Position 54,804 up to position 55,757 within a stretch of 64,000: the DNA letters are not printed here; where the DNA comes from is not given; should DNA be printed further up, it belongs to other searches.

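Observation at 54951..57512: Membrane-tethered protein with extracellular Cys-paired repeat domains and two cytoplasmic winged-helix domains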

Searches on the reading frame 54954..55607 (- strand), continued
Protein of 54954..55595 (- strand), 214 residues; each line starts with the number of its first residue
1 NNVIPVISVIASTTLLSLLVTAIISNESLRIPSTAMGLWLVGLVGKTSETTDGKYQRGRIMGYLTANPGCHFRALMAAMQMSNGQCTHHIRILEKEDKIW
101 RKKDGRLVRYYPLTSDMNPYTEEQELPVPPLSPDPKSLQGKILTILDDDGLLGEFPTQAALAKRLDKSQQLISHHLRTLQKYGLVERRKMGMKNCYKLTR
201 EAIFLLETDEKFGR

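Call 32: find_related_loci(query=A2, collection=genome_contigs, flank=6000)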
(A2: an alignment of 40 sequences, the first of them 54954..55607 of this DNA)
Query A2 (218 aa) in genome_contigs; peptide patterns used: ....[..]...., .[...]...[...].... (x = any residue, [..] = any of these).
286 stretches matched a pattern; 280 encode a relative of the query (tblastn E <= 1e-3); the best 80 are kept; 80 distinct loci.
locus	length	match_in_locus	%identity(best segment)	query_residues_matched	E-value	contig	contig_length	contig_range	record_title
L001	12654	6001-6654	97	1-218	4e-146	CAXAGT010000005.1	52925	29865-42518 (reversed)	MAG TPA_asm: uncultured Candidatus Poseidoniales archaeon isolate ERR3525235_binner12_Refined_63 genome assembly, contig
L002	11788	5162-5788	77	10-218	1e-112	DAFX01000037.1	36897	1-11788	MAG TPA_asm: Euryarchaeota archaeon UBA433 UBA433_contig_1668, whole genome shotgun sequence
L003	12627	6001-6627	76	10-218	4e-112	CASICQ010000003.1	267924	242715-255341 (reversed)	MAG: Candidatus Poseidoniaceae archaeon isolate FRAM_WSC20_S10_BML_bin_147_1 genome assembly, contig: FRAM_WSC20_S10_BML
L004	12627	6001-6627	77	10-218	7e-112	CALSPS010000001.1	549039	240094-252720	MAG: Candidatus Poseidoniaceae archaeon isolate C_MB351 genome assembly, contig: contig_17998_C_MB351, whole genome shot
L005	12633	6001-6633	74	7-217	3e-111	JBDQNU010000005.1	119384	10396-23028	MAG: Poseidonia sp. isolate SFB_27S_18Nov15_50_19 NODE_5_length_119384_cov_13.486426, whole genome shotgun sequence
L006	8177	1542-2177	75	7-218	2e-110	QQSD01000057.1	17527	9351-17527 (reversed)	MAG: Candidatus Poseidoniales archaeon isolate bin_245 U_43203-57, whole genome shotgun sequence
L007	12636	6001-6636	75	7-218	6e-110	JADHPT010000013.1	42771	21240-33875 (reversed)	MAG: Poseidonia sp. isolate BS307-5m-G40 BS307-5m-C496, whole genome shotgun sequence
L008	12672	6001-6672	72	1-218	6e-110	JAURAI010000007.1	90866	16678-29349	MAG: Poseidonia sp. isolate SFB_13D_100_41 k141_1475266_length_90866_cov_27.7351, whole genome shotgun sequence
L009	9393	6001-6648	74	4-218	2e-109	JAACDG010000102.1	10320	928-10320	MAG: Methanobacteriota archaeon isolate HS5BWF_bin.1 HS5bwf_k87_1374113_1_10320, whole genome shotgun sequence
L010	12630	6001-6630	73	9-218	1e-109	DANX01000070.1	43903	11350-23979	MAG TPA_asm: Euryarchaeota archaeon UBA561 UBA561_contig_9784, whole genome shotgun sequence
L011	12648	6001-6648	73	3-218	3e-109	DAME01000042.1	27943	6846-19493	MAG TPA_asm: Euryarchaeota archaeon UBA88 UBA88_contig_4148, whole genome shotgun sequence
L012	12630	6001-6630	75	7-216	3e-109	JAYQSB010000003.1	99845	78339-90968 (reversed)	MAG: Candidatus Poseidoniales archaeon isolate SD3109_S39.concoct.084 NODE_22_length_99845_cov_9.32219, whole genome sho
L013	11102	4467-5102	75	7-218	1e-108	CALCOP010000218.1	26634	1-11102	MAG TPA_asm: uncultured euryarchaeote isolate ERR599165_bin.117_CONCOCT_v1.1_MAG genome assembly, contig: ERZ842087.278,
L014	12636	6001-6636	75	7-218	6e-109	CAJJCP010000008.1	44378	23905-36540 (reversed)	uncultured Candidatus Poseidoniales archaeon isolate FRAM18_bin100 genome assembly, contig: FRAM17_bin100-8, whole genom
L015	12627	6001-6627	74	10-218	1e-108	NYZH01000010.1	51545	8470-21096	MAG: Methanobacteriota archaeon isolate ARS60 1032, whole genome shotgun sequence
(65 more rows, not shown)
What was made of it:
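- Core gene: 280 loci, of which the best 80 are all Poseidoniales (call 32).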

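Call 34: predict_structure(alignment_id=A2)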
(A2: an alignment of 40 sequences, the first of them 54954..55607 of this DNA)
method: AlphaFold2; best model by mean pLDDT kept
length: 218 residues; sequences in the alignment: 40
mean_pLDDT: 79.6   pTM: 0.42
mean pLDDT of the five models: 79.6, 79.1, 77.6, 77.0, 60.0
residues with pLDDT >= 90: 41; 70-90: 142; 50-70: 27; < 50: 8
segments of 3 or more residues with pLDDT < 50: 50-53
pLDDT, mean of each block of 10 residues (from residue 1): 71 88 84 76 63 65 82 80 81 93 85 86 81 59 84 84 93 90 81 89 76 56
secondary structure, 60 per line:
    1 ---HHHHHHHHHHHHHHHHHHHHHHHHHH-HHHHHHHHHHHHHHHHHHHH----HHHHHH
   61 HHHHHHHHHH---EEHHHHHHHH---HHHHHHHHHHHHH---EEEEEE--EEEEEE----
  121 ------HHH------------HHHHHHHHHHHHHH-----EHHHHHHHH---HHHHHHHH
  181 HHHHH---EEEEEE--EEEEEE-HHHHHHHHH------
elements in order: H4-29 H31-50 H55-70 H76-83 H87-99 E103-108 E111-116 H142-155 H162-169 H173-185 E189-194 E197-202 H204-212
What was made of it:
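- Checked: AlphaFold2 gives two H-H-H-beta-beta units, pLDDT 79.6 (call 34).
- AF2 tail at pLDDT 79.6 shows TM helix, juxtamembrane helix and two H-H-H-beta-beta units (call 34). AF2 models it as a helix (call 34).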

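Call 37: fold_search(model_id=the predicted structure, library=pdb)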
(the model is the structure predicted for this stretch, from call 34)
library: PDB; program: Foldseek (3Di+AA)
matches with E <= 10: 1744; with E <= 0.001: 11
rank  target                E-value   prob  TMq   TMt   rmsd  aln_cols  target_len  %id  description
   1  8cli_A                1.0e-04  1.00  0.27  0.11  21.8       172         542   10  TFIIIC TauB-DNA monomer (released 2023-06-21)
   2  8iue_P                1.2e-04  1.00  0.28  0.20  11.9       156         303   14  RNA polymerase III pre-initiation complex melting complex 1 (released 2023-05-24)
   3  8cll_A                1.9e-04  1.00  0.26  0.18  17.7       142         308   16  Structural insights into human TFIIIC promoter recognition (released 2023-06-21)
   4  2xv4                  3.2e-04  1.00  0.25  0.14  16.9       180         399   14  Structure of Human RPC62 (partial) (released 2011-03-02)
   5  9fso_F                4.3e-04  1.00  0.28  0.20  12.4       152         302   15  Human RNA Polymerase III Class III Open Pre-initiation Complex 1 (OC1) (released 2025-01-15)
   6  3cuq_B                4.6e-04  1.00  0.26  0.28  17.8       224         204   13  Integrated structural and functional model of the human ESCRT-II complex (released 2008-11-04)
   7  2zme_B                7.4e-04  0.99  0.25  0.25  17.9       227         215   13  Integrated structural and functional model of the human ESCRT-II complex (released 2008-11-04)
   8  1r23_A                8.4e-04  1.00  0.26  0.51   2.7        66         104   29  Crystal structure of the cyanobacterial metallothionein repressor SmtB in the Zn1-form (one Zn(II) per dimer) (released 2004-05-18)
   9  3cuq_A                8.4e-04  1.00  0.26  0.26  13.6       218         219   13  Integrated structural and functional model of the human ESCRT-II complex (released 2008-11-04)
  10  3bz6                  8.4e-04  1.00  0.22  0.28  13.3       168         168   16  Crystal structure of a conserved protein of unknown function from Pseudomonas syringae pv. tomato str. DC3000 (released 2008-02-05)
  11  4k2e_A                1.0e-03  1.00  0.27  0.58   2.6        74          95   32  HlyU from Vibrio cholerae N16961 (released 2014-04-30)
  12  2quf_A                1.1e-03  0.98  0.22  0.22  20.1       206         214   13  Crystal Structure of Transcription Factor AXXA-PF0095 from Pyrococcus furiosus (released 2008-08-05)
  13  1r23_B                1.1e-03  1.00  0.26  0.54   2.7        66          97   29  Crystal structure of the cyanobacterial metallothionein repressor SmtB in the Zn1-form (one Zn(II) per dimer) (released 2004-05-18)
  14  1smt_B                1.1e-03  1.00  0.26  0.53   3.1        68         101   29  SMTB REPRESSOR FROM SYNECHOCOCCUS PCC7942 (released 1997-12-03)
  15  1r1u_B                1.2e-03  1.00  0.27  0.60   2.2        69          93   20  Crystal structure of the metal-sensing transcriptional repressor CzrA from Staphylococcus aureus in the apo-form (released 2004-05-18)
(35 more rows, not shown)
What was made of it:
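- On ArsR/SmtB family: AF2 (call 34); Foldseek 2-3 A to SmtB, CadC, CzrA and HlyU (call 37)
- Checked: Foldseek matches ArsR/SmtB repressors at 2-3 A (call 37).
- Foldseek matches SmtB, CadC, CzrA and HlyU at 2-3 A, and tandem-WH proteins (call 37). Tandem winged helices also serve as protein-protein scaffolds (ESCRT-II, ScpB and RPC62 are among the Foldseek hits, call 37). Tandem WH domains often mediate protein-protein contacts (call 37).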

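Call 62: find_encoding_contigs(protein=P0040, flank=5000, max_places=2)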
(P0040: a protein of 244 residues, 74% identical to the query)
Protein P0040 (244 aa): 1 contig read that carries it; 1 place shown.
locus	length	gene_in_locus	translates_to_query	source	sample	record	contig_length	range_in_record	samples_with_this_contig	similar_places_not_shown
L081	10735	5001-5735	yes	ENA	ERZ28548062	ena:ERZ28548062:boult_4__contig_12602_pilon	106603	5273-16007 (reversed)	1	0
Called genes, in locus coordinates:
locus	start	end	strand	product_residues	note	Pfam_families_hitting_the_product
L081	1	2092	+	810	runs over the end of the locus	PF24805:EIF3I, PF24814:WD40_Prp19, PF25174:Beta-prop_THOC3, PF23381:Beta-prop_IFT122_1st, PF23414:Beta-prop_EML_2, PF24807:WD40_CDC20-Fz, PF24817:WD40_WDHD1_1st, PF25175:Beta-prop_WDR5, +15 more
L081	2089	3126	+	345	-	-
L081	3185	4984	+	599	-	PF12690:BsuPI (faint)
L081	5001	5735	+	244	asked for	PF01047:MarR (faint), PF12840:HTH_20 (faint), PF13601:HTH_34 (faint), PF24266:HTH_HVO_0163_N, PF12802:MarR_2 (weak), PF13412:HTH_24 (weak), PF01022:HTH_5 (weak)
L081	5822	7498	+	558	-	PF00133:tRNA-synt_1, PF09334:tRNA-synt_1g, PF13603:tRNA-synt_1_2, PF00133:tRNA-synt_1 (weak)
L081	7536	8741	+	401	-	PF00133:tRNA-synt_1, PF08264:Anticodon_1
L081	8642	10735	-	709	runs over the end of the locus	PF02412:TSP_3 (weak)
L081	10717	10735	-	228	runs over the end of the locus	-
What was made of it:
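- The tail-only proteins in the databases that looked like natural short forms are frameshift artefacts, at least in the case examined (call 62).
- Tried and rejected: They were rejected, at least for the one case examined: the contig has frameshifts that also split WD40 and LeuRS (call 62).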
